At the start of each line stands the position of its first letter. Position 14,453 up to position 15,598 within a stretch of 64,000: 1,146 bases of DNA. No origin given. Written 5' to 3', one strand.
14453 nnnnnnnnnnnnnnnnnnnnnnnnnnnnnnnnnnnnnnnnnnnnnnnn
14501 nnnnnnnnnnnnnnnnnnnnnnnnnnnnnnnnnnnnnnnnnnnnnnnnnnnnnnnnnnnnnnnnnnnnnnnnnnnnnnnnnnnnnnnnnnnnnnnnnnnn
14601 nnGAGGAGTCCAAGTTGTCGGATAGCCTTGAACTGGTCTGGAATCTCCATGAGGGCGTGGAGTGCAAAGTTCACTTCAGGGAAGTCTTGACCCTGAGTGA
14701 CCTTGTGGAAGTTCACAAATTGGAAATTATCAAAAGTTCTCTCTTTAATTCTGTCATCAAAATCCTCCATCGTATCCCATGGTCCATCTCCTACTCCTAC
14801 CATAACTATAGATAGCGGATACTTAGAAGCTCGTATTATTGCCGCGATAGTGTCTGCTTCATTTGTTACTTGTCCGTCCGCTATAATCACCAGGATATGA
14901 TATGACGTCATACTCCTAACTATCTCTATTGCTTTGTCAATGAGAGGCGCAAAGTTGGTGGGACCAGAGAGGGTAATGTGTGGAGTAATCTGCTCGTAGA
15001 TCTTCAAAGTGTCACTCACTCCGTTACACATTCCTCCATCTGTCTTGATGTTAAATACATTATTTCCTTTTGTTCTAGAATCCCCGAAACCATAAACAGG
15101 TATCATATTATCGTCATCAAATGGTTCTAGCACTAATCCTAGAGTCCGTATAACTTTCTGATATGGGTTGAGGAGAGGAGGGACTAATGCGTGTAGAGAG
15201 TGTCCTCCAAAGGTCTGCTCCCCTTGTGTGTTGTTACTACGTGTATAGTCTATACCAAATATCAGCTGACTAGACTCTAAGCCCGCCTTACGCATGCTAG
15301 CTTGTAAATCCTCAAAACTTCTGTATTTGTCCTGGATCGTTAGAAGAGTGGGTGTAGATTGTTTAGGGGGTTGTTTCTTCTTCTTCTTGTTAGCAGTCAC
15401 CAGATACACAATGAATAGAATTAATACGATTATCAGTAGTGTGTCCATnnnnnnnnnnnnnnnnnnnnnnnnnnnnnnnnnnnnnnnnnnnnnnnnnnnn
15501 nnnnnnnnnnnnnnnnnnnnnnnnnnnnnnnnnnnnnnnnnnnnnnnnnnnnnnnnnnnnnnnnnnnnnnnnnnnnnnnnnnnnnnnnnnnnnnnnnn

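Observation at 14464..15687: Second nested antisense gene in the same host: TM-anchored copine-like vWA protein lacking C2 domains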

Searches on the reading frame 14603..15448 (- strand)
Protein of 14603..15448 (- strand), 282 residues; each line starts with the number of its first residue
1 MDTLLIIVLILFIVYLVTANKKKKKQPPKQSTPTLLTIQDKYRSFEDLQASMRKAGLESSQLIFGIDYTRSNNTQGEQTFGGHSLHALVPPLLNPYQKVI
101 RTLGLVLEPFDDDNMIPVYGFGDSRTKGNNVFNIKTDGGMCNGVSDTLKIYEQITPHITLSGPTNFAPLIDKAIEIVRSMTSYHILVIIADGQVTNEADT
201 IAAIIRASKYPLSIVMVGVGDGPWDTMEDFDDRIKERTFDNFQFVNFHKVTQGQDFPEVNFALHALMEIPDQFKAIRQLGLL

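Call 3: search_protein_families(library=pfam, proteins=[window:14603-15448:-], max_evalue=0.1)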
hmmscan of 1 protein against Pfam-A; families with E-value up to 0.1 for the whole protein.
window:14603-15448:- (282 aa): 5 families
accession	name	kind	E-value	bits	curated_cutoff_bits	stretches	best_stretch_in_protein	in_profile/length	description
PF07002.22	Copine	-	2.3e-65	220.6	27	1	84-279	1-212/218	Copine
PF10138.15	vWA-TerF-like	-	3.2e-11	44.2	29.4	1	97-277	24-195/200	vWA found in TerF C terminus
PF02009.21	RIFIN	-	0.039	14.3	32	1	4-30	293-319/327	Rifin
PF25184.1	YxzE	-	0.043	15.3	40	1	4-42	6-35/65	YxzE-like putative bacteriocin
PF13768.12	VWA_3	-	0.047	14.2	27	1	142-221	55-135/155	von Willebrand factor type A domain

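Call 5: find_homologous_proteins(query=window:14603-15448:-)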
Query window:14603-15448:- (282 aa): 4495 proteins with E <= 0.001 among 4973 candidates; the best 120 are listed.
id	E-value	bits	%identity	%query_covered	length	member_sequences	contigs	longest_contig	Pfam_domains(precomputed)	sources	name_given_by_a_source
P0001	2.7e-185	632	100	100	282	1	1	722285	PF10138.16,PF07002.23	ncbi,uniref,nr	ncbi:Copine family protein 2-like [Oopsacas minuta]|uniref:Copine family protein 2-like n=1 Tax=Oops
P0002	5.5e-170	582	92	100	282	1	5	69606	PF10138.16,PF07002.23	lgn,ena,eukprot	eukprot:TRINITY_DN4793_c0_g1_i1.p1 TRINITY_DN4793_c0_g1~~TRINITY_DN4793_c0_g1_i1.p1 ORF type:complet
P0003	2.0e-168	577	91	100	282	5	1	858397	PF10138.16,PF07002.23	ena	-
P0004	3.9e-167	572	91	100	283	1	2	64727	PF10138.16,PF07002.23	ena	-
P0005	1.8e-125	436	48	97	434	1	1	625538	PF10138.16,PF07002.23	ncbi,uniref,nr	ncbi:hypothetical protein CHS0354_007549 [Potamilus streckersoni]|uniref:VWFA domain-containing prot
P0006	1.3e-121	423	58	94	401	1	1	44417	PF10138.16,PF07002.23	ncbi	ncbi:hypothetical protein THRCLA_06494, partial [Thraustotheca clavata]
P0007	2.2e-103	363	49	87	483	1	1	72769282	PF10138.16,PF07002.23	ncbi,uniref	ncbi:hypothetical protein SSX86_007237 [Deinandra increscens subsp. villosa]|uniref:VWFA domain-cont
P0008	6.9e-103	362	54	87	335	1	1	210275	PF10138.16,PF07002.23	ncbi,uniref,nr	ncbi:RGLG [Mytilus coruscus]|uniref:RGLG n=1 Tax=Mytilus coruscus TaxID=42192 RepID=A0A6J8BLA9_MYTCO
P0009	1.5e-102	361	62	77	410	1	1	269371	PF10138.16,PF07002.23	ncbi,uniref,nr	ncbi:Hypothetical predicted protein [Mytilus galloprovincialis]|uniref:Copine C-terminal domain-cont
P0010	1.6e-99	351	54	63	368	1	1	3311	PF10138.16,PF07002.23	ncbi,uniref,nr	ncbi:hypothetical protein DYB32_010328 [Aphanomyces invadans]|uniref:Copine C-terminal domain-contai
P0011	4.7e-96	339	63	87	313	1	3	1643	PF10138.16,PF07002.23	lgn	-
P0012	1.4e-95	338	60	89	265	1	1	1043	PF10138.16,PF07002.23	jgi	jgi:E3 ubiquitin-protein ligase RGLG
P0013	1.5e-95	338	62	87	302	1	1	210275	PF10138.16,PF07002.23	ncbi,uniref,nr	ncbi:unnamed protein product [Mytilus coruscus]|uniref:VWFA domain-containing protein n=1 Tax=Mytilu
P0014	1.7e-95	338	62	87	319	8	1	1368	PF10138.16,PF07002.23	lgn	-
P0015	5.3e-95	336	61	87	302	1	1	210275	PF10138.16,PF07002.23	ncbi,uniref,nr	ncbi:RGLG [Mytilus coruscus]|uniref:RGLG n=1 Tax=Mytilus coruscus TaxID=42192 RepID=A0A6J8BGL1_MYTCO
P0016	2.7e-94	334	61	87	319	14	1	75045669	PF10138.16,PF07002.23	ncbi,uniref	ncbi:uncharacterized protein [Mytilus edulis]|uniref:uncharacterized protein isoform X2 n=1 Tax=Myti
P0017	4.7e-94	333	60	89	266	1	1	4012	PF10138.16,PF07002.23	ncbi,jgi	jgi:E3 ubiquitin-protein ligase RGLG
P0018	4.9e-94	333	61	87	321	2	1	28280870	PF10138.16,PF07002.23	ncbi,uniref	ncbi:uncharacterized protein LOC143301926 isoform X2 [Babylonia areolata]|uniref:uncharacterized pro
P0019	9.4e-94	332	61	87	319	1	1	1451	PF10138.16,PF07002.23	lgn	-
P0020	2.0e-93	331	61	87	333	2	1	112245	PF10138.16,PF07002.23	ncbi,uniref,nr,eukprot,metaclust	ncbi:copine family protein 1-like isoform X2 [Lingula anatina]|uniref:Copine family protein 1-like i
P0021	2.1e-93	331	54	99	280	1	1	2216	PF10138.16,PF07002.23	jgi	jgi:hypothetical protein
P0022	4.1e-93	330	61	87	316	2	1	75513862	PF10138.16,PF07002.23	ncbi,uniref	ncbi:uncharacterized protein [Argopecten irradians]|uniref:uncharacterized protein isoform X2 n=1 Ta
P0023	7.7e-93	329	61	87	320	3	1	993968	PF10138.16,PF07002.23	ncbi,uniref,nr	ncbi:E3 ubiquitin-protein ligase RGLG5-like isoform X2 [Mizuhopecten yessoensis]|uniref:E3 ubiquitin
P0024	8.9e-93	329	53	100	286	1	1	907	PF10138.16,PF07002.23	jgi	-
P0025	9.1e-93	329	57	92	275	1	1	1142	PF10138.16,PF07002.23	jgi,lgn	-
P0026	1.0e-92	328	60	87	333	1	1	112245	PF10138.16,PF07002.23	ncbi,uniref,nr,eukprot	ncbi:copine family protein 1-like isoform X1 [Lingula anatina]|uniref:Copine family protein 1-like i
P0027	1.0e-92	328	54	99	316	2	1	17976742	PF10138.16,PF07002.23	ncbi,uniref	ncbi:uncharacterized protein LOC135496663 isoform X2 [Lineus longissimus]|uniref:uncharacterized pro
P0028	1.1e-92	328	58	90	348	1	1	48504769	PF10138.16,PF07002.23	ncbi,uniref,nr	ncbi:E3 ubiquitin-protein ligase RGLG4-like [Patiria miniata]|uniref:VWFA domain-containing protein 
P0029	1.2e-92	328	63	86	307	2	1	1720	PF10138.16,PF07002.23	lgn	-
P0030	1.3e-92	328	58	88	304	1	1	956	PF10138.16,PF07002.23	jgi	jgi:hypothetical protein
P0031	1.8e-92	328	53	100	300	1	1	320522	PF10138.16,PF07002.23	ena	-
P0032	2.2e-92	327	60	87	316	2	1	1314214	PF10138.16,PF07002.23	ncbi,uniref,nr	ncbi:uncharacterized protein LOC132551209 isoform X1 [Ylistrum balloti]|uniref:uncharacterized prote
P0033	2.5e-92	327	61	87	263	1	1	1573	PF10138.16,PF07002.23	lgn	-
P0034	5.0e-92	326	59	87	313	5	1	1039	PF10138.16,PF07002.23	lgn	-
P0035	5.2e-92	326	60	90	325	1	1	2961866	PF10138.16,PF07002.23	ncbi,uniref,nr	ncbi:E3 ubiquitin-protein ligase RGLG5-like [Anneissia japonica]|uniref:E3 ubiquitin-protein ligase 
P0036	6.5e-92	326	59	89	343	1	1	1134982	PF10138.16,PF07002.23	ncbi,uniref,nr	ncbi:E3 ubiquitin-protein ligase RGLG4-like [Acanthaster planci]|uniref:E3 ubiquitin-protein ligase 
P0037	7.3e-92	326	59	89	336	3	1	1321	PF10138.16,PF07002.23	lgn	-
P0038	8.9e-92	325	59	89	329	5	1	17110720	PF10138.16,PF07002.23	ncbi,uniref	ncbi:uncharacterized protein [Asterias amurensis]|uniref:uncharacterized protein isoform X2 n=1 Tax=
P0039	9.2e-92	325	59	89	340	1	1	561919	PF10138.16,PF07002.23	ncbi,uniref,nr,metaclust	ncbi:uncharacterized protein LOC100369190 [Saccoglossus kowalevskii]|uniref:Copine family protein 2-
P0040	9.8e-92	325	60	87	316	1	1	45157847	PF10138.16,PF07002.23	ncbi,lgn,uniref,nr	ncbi:hypothetical protein C0Q70_03669 [Pomacea canaliculata]|uniref:VWFA domain-containing protein n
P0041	1.2e-91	325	60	87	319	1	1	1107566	PF10138.16,PF07002.23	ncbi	ncbi:hypothetical protein ACOMHN_035329 [Nucella lapillus]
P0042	1.3e-91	325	54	99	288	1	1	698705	PF10138.16,PF07002.23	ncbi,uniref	ncbi:hypothetical protein BaRGS_00031954 [Batillaria attramentaria]|uniref:VWFA domain-containing pr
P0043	1.7e-91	324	59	87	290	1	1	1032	PF10138.16,PF07002.23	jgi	-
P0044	1.8e-91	324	61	87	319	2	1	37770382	PF10138.16,PF07002.23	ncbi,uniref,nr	ncbi:E3 ubiquitin-protein ligase RGLG4-like isoform X2 [Pecten maximus]|uniref:E3 ubiquitin-protein 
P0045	2.1e-91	324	58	88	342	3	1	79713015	PF10138.16,PF07002.23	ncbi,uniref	ncbi:hypothetical protein SNE40_002618 [Patella caerulea]|uniref:VWFA domain-containing protein n=1 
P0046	2.1e-91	324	59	88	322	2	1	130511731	PF10138.16,PF07002.23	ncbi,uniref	ncbi:hypothetical protein ACJMK2_011066 [Sinanodonta woodiana]|uniref:VWFA domain-containing protein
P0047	3.9e-91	323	53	99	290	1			PF10138.16,PF07002.23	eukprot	eukprot:TRINITY_DN3609_c0_g1_i3.p1 TRINITY_DN3609_c0_g1~~TRINITY_DN3609_c0_g1_i3.p1 ORF type:complet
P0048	4.6e-91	323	58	90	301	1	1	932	PF10138.16,PF07002.23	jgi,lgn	-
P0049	5.8e-91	323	58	90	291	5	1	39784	PF10138.16,PF07002.23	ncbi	ncbi:uncharacterized protein LOC144868167, partial [Branchiostoma floridae x Branchiostoma japonicum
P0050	6.1e-91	323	60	87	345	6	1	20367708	PF10138.16,PF07002.23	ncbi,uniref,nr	ncbi:CPNE5 [Branchiostoma lanceolatum]|uniref:CPNE5 protein n=3 Tax=Branchiostoma lanceolatum TaxID=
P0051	6.3e-91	323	60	88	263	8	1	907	PF10138.16,PF07002.23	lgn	-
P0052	7.2e-91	322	53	99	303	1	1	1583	PF10138.16,PF07002.23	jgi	-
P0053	8.1e-91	322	60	87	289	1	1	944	PF10138.16,PF07002.23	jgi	-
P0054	1.0e-90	322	56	93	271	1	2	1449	PF10138.16,PF07002.23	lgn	-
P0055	1.3e-90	322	56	93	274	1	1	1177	PF10138.16,PF07002.23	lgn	-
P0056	1.4e-90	321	56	96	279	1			PF10138.16,PF07002.23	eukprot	eukprot:TRINITY_DN12115_c0_g1_i1.p1 TRINITY_DN12115_c0_g1~~TRINITY_DN12115_c0_g1_i1.p1 ORF type:comp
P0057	1.4e-90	321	60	88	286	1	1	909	PF10138.16,PF07002.23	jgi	jgi:hypothetical protein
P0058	1.4e-90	321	60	87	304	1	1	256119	PF10138.16,PF07002.23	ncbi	ncbi:VWFA domain-containing protein [Balamuthia mandrillaris]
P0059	1.7e-90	321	49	99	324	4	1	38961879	PF10138.16,PF07002.23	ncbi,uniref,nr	ncbi:copine family protein 1-like isoform X2 [Biomphalaria glabrata]|uniref:Copine family protein 1-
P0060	1.9e-90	321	55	98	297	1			PF10138.16,PF07002.23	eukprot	eukprot:TRINITY_DN432_c0_g1_i1.p1 TRINITY_DN432_c0_g1~~TRINITY_DN432_c0_g1_i1.p1 ORF type:complete l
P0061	2.3e-90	321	53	99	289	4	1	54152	PF10138.16,PF07002.23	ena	-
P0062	3.2e-90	320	59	89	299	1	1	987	PF10138.16,PF07002.23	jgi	-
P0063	4.9e-90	320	56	99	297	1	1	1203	PF10138.16,PF07002.23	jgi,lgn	-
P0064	5.0e-90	320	60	87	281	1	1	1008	PF10138.16,PF07002.23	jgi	jgi:hypothetical protein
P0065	5.5e-90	320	58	90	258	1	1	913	PF10138.16,PF07002.23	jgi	-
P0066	5.9e-90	319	52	99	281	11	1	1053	PF10138.16,PF07002.23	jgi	-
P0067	6.0e-90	319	57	95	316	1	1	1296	PF10138.16,PF07002.23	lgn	-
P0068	6.4e-90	319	57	87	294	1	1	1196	PF10138.16,PF07002.23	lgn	-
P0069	6.5e-90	319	52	100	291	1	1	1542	PF10138.16,PF07002.23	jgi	jgi:E3 ubiquitin-protein ligase RGLG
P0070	6.7e-90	319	51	100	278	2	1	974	PF10138.16,PF07002.23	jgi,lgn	-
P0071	7.8e-90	319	60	88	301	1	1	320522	PF10138.16,PF07002.23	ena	-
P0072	8.8e-90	319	53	98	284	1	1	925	PF10138.16,PF07002.23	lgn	-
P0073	1.6e-89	318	52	100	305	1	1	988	PF10138.16,PF07002.23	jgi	-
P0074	1.6e-89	318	60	87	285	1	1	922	PF10138.16,PF07002.23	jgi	-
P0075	1.8e-89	318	58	90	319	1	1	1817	PF10138.16,PF07002.23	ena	-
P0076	2.2e-89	318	56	89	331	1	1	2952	PF10138.16,PF07002.23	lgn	-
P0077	2.3e-89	317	55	98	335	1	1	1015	PF10138.16,PF07002.23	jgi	-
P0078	2.7e-89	317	58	88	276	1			PF10138.16,PF07002.23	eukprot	eukprot:m51a1_g9544 hypothetical protein (277) ;mRNA; r:852121-853505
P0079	3.0e-89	317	57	88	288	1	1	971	PF10138.16,PF07002.23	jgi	-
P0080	3.0e-89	317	57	88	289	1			PF10138.16,PF07002.23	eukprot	eukprot:TRINITY_DN4567_c0_g1_i1.p1 TRINITY_DN4567_c0_g1~~TRINITY_DN4567_c0_g1_i1.p1 ORF type:complet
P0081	3.4e-89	317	53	99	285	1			PF10138.16,PF07002.23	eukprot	eukprot:TRINITY_DN4245_c0_g1_i2.p1 TRINITY_DN4245_c0_g1~~TRINITY_DN4245_c0_g1_i2.p1 ORF type:complet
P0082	3.5e-89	317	57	88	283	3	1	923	PF10138.16,PF07002.23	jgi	-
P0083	4.5e-89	317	54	92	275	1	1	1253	PF10138.16,PF07002.23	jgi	-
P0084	4.9e-89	316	57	95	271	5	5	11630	PF10138.16,PF07002.23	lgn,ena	-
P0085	6.0e-89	316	52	99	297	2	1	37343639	PF10138.16,PF07002.23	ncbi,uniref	ncbi:copine family protein 1-like isoform X2 [Liolophura sinensis]|uniref:copine family protein 1-li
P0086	6.2e-89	316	54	96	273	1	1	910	PF10138.16,PF07002.23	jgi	-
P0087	7.4e-89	316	58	89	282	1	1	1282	PF10138.16,PF07002.23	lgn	-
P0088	8.2e-89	316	59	87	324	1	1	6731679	PF10138.16,PF07002.23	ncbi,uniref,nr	ncbi:copine family protein 2 [Biomphalaria pfeifferi]|uniref:Copine family protein 2 n=1 Tax=Biompha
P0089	9.8e-89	315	56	89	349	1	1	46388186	PF10138.16,PF07002.23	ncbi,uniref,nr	ncbi:E3 ubiquitin-protein ligase RGLG4-like [Gigantopelta aegis]|uniref:E3 ubiquitin-protein ligase 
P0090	1.0e-88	315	55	94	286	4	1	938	PF10138.16,PF07002.23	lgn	-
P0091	1.3e-88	315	58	87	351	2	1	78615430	PF10138.16,PF07002.23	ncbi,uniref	ncbi:uncharacterized protein [Amphiura filiformis]|uniref:uncharacterized protein isoform X2 n=1 Tax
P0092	1.3e-88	315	53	99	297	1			PF10138.16,PF07002.23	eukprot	eukprot:TRINITY_DN12642_c0_g1_i1.p1 TRINITY_DN12642_c0_g1~~TRINITY_DN12642_c0_g1_i1.p1 ORF type:comp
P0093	1.4e-88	315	59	88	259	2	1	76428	PF10138.16,PF07002.23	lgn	-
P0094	1.5e-88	315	53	100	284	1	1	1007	PF10138.16,PF07002.23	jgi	-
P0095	1.6e-88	315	51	99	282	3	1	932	PF10138.16,PF07002.23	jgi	-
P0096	1.6e-88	315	57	88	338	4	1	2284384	PF10138.16,PF07002.23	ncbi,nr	ncbi:vWA found in TerF C terminus [Branchiostoma belcheri]|nr:vWA found in TerF C terminus [Branchio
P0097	1.6e-88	315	51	99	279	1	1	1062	PF10138.16,PF07002.23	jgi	-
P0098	1.8e-88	315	50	100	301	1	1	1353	PF10138.16,PF07002.23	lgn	-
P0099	2.0e-88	314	55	94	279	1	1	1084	PF10138.16,PF07002.23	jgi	-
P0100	2.2e-88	314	57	89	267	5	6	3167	PF10138.16,PF07002.23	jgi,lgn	jgi:E3 ubiquitin-protein ligase RGLG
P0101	2.4e-88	314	53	99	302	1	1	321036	PF10138.16,PF07002.23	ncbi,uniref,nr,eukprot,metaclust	ncbi:hypothetical protein CAPTEDRAFT_224266 [Capitella teleta]|uniref:VWFA domain-containing protein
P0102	2.6e-88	314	53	96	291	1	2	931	PF10138.16,PF07002.23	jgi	-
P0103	2.6e-88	314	59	85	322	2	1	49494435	PF10138.16,PF07002.23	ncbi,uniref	ncbi:copine family protein 1-like isoform X2 [Littorina saxatilis]|uniref:VWFA domain-containing pro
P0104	2.7e-88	314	58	90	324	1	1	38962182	PF10138.16,PF07002.23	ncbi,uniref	ncbi:uncharacterized protein [Antedon mediterranea]|uniref:uncharacterized protein n=1 Tax=Antedon m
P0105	2.7e-88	314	49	97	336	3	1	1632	PF10138.16,PF07002.23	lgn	-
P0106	2.9e-88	314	56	89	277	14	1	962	PF10138.16,PF07002.23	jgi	-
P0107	3.1e-88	314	59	87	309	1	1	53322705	PF10138.16,PF07002.23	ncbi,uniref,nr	ncbi:hypothetical protein FSP39_021021 [Pinctada imbricata]|uniref:VWFA domain-containing protein n=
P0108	3.2e-88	314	61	87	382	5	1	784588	PF10138.16,PF07002.23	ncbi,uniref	ncbi:uncharacterized protein [Diadema antillarum]|uniref:uncharacterized protein n=1 Tax=Diadema ant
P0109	3.3e-88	314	54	91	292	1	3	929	PF10138.16,PF07002.23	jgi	-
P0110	3.7e-88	314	55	89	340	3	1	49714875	PF10138.16,PF07002.23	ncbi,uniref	ncbi:uncharacterized protein [Haliotis asinina]|uniref:uncharacterized protein n=1 Tax=Haliotis asin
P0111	3.7e-88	313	59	88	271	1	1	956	PF10138.16,PF07002.23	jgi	-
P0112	3.8e-88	313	58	88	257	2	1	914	PF10138.16,PF07002.23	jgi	-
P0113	4.4e-88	313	58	87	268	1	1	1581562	PF10138.16,PF07002.23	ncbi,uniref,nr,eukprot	ncbi:hypothetical protein Poli38472_005804 [Pythium oligandrum]|uniref:VWFA domain-containing protei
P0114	5.7e-88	313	55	93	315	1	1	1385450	PF10138.16,PF07002.23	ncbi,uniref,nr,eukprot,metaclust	ncbi:copine [Salpingoeca rosetta]|uniref:Copine n=1 Tax=Salpingoeca rosetta (strain ATCC 50818 / BSB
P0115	6.6e-88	313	56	91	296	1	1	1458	PF10138.16,PF07002.23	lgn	-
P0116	7.8e-88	312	58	86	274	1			PF10138.16,PF07002.23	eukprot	eukprot:m51a1_g9889 hypothetical protein (275) ;mRNA; r:41284-42834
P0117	8.9e-88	312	58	88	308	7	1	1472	PF10138.16,PF07002.23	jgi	-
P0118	9.4e-88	312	57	90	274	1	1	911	PF10138.16,PF07002.23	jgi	-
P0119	9.6e-88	312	51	100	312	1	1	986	PF10138.16,PF07002.23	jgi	-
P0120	9.7e-88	312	56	88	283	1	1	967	PF10138.16,PF07002.23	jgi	-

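Call 7: find_encoding_contigs(protein=P0001, flank=10000, max_places=4)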
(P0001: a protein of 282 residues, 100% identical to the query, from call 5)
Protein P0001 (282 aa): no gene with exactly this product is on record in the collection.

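Call 9: find_encoding_contigs(protein=P0003, flank=10000, max_places=4)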
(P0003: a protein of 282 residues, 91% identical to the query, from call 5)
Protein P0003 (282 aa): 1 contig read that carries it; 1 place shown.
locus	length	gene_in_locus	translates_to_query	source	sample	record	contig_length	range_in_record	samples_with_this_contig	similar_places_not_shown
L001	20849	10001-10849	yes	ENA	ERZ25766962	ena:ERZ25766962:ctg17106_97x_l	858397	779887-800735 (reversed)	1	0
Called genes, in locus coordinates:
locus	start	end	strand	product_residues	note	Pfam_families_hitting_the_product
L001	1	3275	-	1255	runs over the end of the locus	PF00169:PH (faint), PF13499:EF-hand_7 (weak), PF00388:PI-PLC-X, PF00017:SH2, PF00387:PI-PLC-Y, PF00168:C2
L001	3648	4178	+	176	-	-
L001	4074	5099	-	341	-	-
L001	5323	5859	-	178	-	-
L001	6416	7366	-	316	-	-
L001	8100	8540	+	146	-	-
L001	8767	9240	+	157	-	-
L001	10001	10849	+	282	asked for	PF07002:Copine, PF10138:vWA-TerF-like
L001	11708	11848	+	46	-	-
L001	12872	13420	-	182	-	PF00225:Kinesin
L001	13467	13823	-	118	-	PF00225:Kinesin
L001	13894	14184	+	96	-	PF04588:HIG_1_N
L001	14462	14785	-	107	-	-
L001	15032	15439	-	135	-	-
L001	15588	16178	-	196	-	-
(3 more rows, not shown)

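Call 10: find_encoding_contigs(protein=P0002, flank=10000, max_places=4)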
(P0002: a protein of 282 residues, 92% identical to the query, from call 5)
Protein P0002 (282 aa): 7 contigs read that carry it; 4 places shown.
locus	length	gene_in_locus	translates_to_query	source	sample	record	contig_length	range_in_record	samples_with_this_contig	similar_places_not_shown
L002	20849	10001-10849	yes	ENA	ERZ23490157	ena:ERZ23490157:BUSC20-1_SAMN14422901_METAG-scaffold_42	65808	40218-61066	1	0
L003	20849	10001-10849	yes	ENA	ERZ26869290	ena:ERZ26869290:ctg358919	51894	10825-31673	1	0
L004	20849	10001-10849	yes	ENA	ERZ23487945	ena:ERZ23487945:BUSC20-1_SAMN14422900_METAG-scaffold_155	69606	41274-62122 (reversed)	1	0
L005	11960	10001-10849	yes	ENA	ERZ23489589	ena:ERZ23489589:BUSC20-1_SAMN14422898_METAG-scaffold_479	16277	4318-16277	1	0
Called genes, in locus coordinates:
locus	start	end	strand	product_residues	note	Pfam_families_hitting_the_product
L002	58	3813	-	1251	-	PF00169:PH (faint), PF13499:EF-hand_7 (weak), PF23583:EF_HAND_2_PLCG (weak), PF00388:PI-PLC-X, PF00017:SH2, PF00387:PI-PLC-Y, PF00168:C2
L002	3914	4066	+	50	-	-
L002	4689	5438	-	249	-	PF00641:Zn_ribbon_RanBP, PF00076:RRM_1 (weak)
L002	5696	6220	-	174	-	-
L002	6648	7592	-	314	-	-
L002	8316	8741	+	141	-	-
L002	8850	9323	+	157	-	-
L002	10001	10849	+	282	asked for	PF07002:Copine, PF10138:vWA-TerF-like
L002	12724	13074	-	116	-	-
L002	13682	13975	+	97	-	PF04588:HIG_1_N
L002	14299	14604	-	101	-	-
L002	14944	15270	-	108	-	-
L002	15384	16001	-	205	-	-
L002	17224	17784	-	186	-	-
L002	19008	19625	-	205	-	-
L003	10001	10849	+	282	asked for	PF07002:Copine, PF10138:vWA-TerF-like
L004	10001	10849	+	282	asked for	PF07002:Copine, PF10138:vWA-TerF-like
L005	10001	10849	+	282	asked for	PF07002:Copine, PF10138:vWA-TerF-like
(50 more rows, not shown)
